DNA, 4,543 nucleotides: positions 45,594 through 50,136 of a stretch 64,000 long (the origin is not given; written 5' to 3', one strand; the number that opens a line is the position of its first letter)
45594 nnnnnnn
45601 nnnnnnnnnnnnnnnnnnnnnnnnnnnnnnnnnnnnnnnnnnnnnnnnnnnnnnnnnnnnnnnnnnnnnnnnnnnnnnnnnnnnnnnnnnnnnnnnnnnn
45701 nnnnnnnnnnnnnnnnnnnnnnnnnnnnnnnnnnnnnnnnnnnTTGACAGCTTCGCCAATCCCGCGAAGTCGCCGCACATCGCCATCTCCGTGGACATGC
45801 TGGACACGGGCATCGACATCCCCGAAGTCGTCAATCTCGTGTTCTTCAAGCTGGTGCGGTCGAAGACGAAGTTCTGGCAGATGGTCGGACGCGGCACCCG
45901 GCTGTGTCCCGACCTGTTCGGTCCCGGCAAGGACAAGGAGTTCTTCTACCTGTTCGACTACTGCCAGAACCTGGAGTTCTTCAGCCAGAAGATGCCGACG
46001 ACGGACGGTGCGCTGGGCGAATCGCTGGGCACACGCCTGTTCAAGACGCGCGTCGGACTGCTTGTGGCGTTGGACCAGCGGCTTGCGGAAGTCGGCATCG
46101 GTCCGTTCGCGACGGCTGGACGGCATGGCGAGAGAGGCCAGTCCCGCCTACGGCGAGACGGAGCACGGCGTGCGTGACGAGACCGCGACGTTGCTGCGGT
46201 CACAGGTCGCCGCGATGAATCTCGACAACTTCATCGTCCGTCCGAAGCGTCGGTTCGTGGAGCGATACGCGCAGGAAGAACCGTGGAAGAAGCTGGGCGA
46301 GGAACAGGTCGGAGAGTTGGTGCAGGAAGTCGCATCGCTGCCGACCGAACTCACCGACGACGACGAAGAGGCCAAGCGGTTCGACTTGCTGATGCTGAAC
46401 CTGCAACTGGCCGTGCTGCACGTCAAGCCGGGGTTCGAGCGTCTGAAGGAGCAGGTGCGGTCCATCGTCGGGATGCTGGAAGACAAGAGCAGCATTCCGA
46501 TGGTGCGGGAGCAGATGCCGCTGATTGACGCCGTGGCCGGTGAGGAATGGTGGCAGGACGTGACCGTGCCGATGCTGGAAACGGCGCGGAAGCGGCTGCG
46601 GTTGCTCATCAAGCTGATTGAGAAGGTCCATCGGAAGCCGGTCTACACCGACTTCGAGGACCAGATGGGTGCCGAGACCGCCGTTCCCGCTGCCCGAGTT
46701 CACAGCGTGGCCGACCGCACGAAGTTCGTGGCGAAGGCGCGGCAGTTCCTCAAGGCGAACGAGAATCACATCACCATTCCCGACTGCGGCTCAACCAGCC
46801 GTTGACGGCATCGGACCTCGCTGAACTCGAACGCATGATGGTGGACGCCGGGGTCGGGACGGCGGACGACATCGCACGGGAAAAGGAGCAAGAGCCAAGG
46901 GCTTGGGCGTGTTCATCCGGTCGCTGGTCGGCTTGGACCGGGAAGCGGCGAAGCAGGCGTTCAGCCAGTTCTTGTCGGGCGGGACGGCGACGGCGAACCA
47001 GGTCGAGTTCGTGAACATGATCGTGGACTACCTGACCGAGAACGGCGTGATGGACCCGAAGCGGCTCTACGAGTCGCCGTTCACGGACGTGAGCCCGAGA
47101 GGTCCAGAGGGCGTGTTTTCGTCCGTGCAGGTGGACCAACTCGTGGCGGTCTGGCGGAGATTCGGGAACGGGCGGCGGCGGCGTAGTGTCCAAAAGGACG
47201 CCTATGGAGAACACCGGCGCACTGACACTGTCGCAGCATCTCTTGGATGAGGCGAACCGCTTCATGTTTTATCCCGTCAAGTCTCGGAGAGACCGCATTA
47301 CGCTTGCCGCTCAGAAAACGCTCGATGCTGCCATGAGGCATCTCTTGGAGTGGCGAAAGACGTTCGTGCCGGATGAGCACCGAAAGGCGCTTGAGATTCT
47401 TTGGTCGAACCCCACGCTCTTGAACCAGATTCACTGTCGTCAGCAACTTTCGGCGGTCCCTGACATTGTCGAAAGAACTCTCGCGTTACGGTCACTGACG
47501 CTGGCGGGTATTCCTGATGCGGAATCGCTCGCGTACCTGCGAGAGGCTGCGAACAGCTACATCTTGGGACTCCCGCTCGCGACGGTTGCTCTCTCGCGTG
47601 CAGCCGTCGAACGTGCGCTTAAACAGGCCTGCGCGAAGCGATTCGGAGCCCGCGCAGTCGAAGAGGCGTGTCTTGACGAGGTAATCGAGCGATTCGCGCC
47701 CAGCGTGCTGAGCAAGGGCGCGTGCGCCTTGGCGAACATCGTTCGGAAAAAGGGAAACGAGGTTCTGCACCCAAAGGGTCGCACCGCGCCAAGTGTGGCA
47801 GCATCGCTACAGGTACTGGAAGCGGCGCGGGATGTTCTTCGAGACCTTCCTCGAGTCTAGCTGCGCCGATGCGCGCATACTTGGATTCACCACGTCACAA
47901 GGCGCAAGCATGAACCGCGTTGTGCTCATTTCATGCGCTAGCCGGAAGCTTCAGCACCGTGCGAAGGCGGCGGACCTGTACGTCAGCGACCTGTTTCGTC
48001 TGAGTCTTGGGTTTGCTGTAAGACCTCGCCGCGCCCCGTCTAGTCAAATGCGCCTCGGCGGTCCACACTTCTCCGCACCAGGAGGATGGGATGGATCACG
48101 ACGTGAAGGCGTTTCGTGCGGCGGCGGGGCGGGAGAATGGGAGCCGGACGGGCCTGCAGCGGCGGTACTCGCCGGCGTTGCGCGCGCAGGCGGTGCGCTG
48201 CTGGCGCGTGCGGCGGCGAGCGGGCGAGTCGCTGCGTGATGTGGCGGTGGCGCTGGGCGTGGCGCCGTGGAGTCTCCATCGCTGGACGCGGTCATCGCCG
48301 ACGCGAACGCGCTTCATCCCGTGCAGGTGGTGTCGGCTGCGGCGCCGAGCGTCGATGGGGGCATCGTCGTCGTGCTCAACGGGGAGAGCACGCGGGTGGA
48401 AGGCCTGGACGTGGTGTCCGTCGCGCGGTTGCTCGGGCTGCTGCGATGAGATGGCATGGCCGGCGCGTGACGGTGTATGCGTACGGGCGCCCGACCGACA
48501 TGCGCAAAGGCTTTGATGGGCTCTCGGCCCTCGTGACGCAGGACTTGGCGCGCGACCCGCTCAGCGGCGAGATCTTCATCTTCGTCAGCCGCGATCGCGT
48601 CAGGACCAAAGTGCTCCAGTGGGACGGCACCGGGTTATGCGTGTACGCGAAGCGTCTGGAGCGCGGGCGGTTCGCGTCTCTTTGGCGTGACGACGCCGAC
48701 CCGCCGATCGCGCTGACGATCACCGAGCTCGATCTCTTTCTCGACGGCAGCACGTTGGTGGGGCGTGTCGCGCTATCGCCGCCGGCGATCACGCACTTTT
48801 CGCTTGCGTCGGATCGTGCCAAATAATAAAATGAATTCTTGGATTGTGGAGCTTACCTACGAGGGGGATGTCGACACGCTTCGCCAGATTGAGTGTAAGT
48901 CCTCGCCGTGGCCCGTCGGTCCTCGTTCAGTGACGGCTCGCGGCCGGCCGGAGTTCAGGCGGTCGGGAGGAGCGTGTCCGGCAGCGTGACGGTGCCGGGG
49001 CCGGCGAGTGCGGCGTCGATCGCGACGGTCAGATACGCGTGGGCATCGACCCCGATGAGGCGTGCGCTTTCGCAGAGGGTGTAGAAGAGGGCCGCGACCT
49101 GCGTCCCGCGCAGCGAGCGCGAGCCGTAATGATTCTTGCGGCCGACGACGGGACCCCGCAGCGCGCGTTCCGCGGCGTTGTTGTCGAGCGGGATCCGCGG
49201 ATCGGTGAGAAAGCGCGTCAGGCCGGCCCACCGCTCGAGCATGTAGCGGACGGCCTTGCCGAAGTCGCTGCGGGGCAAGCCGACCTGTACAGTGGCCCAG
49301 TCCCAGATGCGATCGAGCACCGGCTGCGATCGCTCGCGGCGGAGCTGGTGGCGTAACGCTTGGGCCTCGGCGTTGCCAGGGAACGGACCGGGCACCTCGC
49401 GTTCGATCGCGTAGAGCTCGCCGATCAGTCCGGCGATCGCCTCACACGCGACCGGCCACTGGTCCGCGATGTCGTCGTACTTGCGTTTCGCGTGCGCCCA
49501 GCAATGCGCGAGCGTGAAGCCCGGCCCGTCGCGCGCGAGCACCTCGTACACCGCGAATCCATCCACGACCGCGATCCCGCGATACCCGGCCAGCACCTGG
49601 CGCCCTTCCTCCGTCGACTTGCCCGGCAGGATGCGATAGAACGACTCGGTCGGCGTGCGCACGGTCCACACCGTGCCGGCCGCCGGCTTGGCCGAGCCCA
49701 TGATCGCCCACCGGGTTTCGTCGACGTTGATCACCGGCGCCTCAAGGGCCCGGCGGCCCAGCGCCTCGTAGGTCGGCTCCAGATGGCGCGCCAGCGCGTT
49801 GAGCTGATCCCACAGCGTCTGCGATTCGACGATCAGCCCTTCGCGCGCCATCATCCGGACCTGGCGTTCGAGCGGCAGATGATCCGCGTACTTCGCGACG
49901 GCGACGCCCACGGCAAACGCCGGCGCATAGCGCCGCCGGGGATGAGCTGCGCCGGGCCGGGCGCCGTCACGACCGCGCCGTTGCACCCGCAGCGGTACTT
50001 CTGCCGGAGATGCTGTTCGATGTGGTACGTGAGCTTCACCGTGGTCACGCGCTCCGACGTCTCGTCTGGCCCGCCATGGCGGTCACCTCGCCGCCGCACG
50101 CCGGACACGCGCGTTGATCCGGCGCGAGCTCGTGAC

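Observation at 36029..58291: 22-kb island integrated in tRNA-Pro(CGG), flanked by perfect 49-bp repeats, with no integrase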

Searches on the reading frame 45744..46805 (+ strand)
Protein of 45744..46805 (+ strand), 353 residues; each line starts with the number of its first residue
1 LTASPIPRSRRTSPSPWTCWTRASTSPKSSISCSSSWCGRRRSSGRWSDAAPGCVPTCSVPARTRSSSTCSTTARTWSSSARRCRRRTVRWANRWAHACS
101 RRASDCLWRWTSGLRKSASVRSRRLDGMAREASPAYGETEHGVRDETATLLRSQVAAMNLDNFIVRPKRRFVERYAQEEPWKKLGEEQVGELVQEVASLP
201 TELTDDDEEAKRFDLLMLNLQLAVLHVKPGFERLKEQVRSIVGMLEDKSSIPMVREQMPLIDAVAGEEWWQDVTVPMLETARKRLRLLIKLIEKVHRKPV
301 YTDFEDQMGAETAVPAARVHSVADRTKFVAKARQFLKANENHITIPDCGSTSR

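Call 8: search_protein_families(library=pfam, proteins=[window:45744-46805:+], max_evalue=0.01)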
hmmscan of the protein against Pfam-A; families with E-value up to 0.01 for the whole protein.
window:45744-46805:+ (353 aa): 0 families

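Call 29: search_protein_families(library=padloc, proteins=[window:45744-46805:+], max_evalue=0.01)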
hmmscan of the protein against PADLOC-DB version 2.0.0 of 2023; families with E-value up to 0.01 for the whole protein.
window:45744-46805:+ (353 aa): 1 family
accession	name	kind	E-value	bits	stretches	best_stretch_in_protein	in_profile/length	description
PDLC03047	REase_I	-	6e-08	28.9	1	149-294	773-916/1107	Type I restriction enzyme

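Call 92: search_solved_structures(query=window:45744-46805:+, max_evalue=0.01)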
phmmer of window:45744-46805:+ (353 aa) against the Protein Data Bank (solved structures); distinct sequences matched with E-value up to 0.01: 0.

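Call 93: search_protein_families(library=pfam, proteins=[window:45744-46805:+], max_evalue=0.01)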
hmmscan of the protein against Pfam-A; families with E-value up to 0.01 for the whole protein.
window:45744-46805:+ (353 aa): 0 families

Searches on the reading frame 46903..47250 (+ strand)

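Call 8: search_protein_families(library=pfam, proteins=[window:46903-47250:+], max_evalue=0.01)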
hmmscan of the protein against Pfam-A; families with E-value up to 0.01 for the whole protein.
window:46903-47250:+ (115 aa): 1 family
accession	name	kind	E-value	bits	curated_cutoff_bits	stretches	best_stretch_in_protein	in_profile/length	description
PF08463.15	EcoEI_R_C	-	5e-16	59.7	24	1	3-82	69-156/163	EcoEI R protein C-terminal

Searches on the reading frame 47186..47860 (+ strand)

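Call 8: search_protein_families(library=pfam, proteins=[window:47186-47860:+], max_evalue=0.01)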
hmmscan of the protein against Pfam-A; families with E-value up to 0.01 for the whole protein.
window:47186-47860:+ (224 aa): 0 families

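Call 29: search_protein_families(library=padloc, proteins=[window:47186-47860:+], max_evalue=0.01)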
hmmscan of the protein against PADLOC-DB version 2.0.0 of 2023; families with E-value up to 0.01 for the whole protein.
window:47186-47860:+ (224 aa): 0 families

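Call 30: search_protein_families(library=phrogs, proteins=[window:47186-47860:+], max_evalue=0.01)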
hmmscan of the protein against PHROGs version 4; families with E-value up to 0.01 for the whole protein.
window:47186-47860:+ (224 aa): 2 families
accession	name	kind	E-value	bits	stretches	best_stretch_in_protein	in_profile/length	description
phrog_1305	-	DNA, RNA and nucleotide metabolism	0.00021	21.8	1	117-199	106-185/226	DNA binding protein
phrog_22005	-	unknown function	0.0096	16.8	0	135-201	87-152/187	-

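Call 93: search_protein_families(library=pfam, proteins=[window:47240-47857:+], max_evalue=0.01)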
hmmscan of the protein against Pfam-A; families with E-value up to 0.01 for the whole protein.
window:47240-47857:+ (206 aa): 0 families

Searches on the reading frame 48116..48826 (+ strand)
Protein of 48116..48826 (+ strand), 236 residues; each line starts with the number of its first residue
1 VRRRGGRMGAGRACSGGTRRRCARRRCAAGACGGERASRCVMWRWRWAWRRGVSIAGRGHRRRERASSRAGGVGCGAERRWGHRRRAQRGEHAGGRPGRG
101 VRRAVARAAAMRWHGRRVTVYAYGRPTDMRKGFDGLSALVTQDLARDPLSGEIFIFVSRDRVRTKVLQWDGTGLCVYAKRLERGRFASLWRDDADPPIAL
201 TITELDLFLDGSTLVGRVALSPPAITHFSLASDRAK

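Call 9: search_protein_families(library=pfam, proteins=[window:48116-48826:+], max_evalue=0.01)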
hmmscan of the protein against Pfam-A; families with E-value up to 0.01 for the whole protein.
window:48116-48826:+ (236 aa): 1 family
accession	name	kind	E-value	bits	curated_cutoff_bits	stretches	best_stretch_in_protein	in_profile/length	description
PF05717.18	TnpB_IS66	-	1.8e-28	98.8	26.6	1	119-213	2-95/101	IS66 Orf2 like protein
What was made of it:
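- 48016..48889 (+): Older IS66 copy, 5' part (IS coordinates 1-872, with IRL and a TnpB_IS66 (Orf2) domain), interrupted by the second copy. TnpB_IS66, E = 1.8e-28 (call 9).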

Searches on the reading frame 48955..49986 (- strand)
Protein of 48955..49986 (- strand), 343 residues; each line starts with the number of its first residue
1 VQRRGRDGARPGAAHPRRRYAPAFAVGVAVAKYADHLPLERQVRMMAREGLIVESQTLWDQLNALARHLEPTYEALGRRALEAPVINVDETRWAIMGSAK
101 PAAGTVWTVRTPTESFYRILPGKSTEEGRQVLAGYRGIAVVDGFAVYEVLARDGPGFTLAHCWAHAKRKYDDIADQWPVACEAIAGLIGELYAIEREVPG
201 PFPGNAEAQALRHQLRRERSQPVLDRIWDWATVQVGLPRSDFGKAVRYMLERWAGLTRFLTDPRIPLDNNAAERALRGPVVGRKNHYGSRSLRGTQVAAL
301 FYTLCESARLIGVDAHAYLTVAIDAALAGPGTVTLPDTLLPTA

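Call 9: search_protein_families(library=pfam, proteins=[window:48955-49986:-], max_evalue=0.01)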
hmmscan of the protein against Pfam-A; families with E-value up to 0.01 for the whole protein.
window:48955-49986:- (343 aa): 1 family
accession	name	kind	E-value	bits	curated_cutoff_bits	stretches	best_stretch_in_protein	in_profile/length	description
PF03050.20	DDE_Tnp_IS66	-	4e-69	233.6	23.1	1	20-296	4-283/284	Transposase IS66 family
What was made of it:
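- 48894..51254 (-): Complete IS66-family element inserted into the older copy in inverse orientation. DDE_Tnp_IS66, E = 4e-69, in 48955-49986 on the minus strand (call 9).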
